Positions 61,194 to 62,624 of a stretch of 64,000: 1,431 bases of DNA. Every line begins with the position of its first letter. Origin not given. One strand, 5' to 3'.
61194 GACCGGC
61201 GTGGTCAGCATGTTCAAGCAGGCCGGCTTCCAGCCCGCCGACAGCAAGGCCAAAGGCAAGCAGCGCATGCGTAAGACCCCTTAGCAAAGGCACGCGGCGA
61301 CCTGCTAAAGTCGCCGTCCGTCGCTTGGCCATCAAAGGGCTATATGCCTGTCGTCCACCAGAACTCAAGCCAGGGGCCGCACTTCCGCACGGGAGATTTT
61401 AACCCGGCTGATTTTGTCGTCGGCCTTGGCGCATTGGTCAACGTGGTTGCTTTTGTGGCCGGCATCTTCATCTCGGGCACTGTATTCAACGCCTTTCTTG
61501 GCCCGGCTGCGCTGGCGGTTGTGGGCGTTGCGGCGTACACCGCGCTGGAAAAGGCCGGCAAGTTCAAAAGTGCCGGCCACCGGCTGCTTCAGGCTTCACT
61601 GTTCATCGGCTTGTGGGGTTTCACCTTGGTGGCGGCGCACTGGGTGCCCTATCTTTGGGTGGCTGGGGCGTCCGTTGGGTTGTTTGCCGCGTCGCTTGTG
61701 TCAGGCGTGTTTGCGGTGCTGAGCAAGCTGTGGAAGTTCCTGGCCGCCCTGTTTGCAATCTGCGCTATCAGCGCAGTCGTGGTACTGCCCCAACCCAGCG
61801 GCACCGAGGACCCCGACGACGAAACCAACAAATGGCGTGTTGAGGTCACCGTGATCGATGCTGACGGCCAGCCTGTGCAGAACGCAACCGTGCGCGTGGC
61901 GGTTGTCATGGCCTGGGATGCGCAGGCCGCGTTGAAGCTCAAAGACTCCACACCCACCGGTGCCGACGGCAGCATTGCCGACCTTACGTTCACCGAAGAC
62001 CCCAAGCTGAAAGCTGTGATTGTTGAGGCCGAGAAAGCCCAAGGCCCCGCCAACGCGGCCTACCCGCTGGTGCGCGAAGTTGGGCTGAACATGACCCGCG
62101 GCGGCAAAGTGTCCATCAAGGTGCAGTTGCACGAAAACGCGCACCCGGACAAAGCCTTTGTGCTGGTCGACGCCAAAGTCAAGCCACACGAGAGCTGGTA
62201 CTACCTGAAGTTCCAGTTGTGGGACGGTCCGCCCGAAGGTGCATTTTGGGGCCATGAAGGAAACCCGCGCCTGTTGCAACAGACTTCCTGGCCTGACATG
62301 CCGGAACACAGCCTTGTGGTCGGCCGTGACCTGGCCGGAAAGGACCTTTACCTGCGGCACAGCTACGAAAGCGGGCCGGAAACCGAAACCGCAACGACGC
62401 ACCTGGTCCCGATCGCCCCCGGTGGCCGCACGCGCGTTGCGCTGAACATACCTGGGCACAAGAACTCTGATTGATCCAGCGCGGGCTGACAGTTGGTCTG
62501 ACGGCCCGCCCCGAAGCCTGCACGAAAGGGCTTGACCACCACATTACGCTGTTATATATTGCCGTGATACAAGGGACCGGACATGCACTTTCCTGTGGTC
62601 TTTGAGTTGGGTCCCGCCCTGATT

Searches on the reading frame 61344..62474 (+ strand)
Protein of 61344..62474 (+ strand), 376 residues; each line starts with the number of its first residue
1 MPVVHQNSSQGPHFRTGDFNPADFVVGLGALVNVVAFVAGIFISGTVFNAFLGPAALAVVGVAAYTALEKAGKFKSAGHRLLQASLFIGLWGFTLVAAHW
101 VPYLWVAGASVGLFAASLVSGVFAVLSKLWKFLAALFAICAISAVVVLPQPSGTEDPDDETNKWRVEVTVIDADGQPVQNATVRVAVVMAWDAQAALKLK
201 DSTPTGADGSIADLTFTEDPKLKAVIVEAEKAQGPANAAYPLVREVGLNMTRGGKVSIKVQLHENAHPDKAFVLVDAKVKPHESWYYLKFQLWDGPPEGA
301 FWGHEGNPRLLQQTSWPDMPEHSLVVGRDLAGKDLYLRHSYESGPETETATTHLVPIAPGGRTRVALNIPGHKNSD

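Call 69: search_protein_families(library=pfam, proteins=[window:61344-62474:+], max_evalue=0.001)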
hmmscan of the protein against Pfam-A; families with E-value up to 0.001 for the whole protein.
window:61344-62474:+ (376 aa): 2 families
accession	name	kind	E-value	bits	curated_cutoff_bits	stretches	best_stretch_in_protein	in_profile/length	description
PF24107.1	DUF7382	-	0.00033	20.9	27.4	1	165-185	21-41/65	Domain of unknown function (DUF7382)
PF02369.22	Big_1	-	0.00037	21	34.9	1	159-219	14-69/93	Bacterial Ig-like domain (group 1)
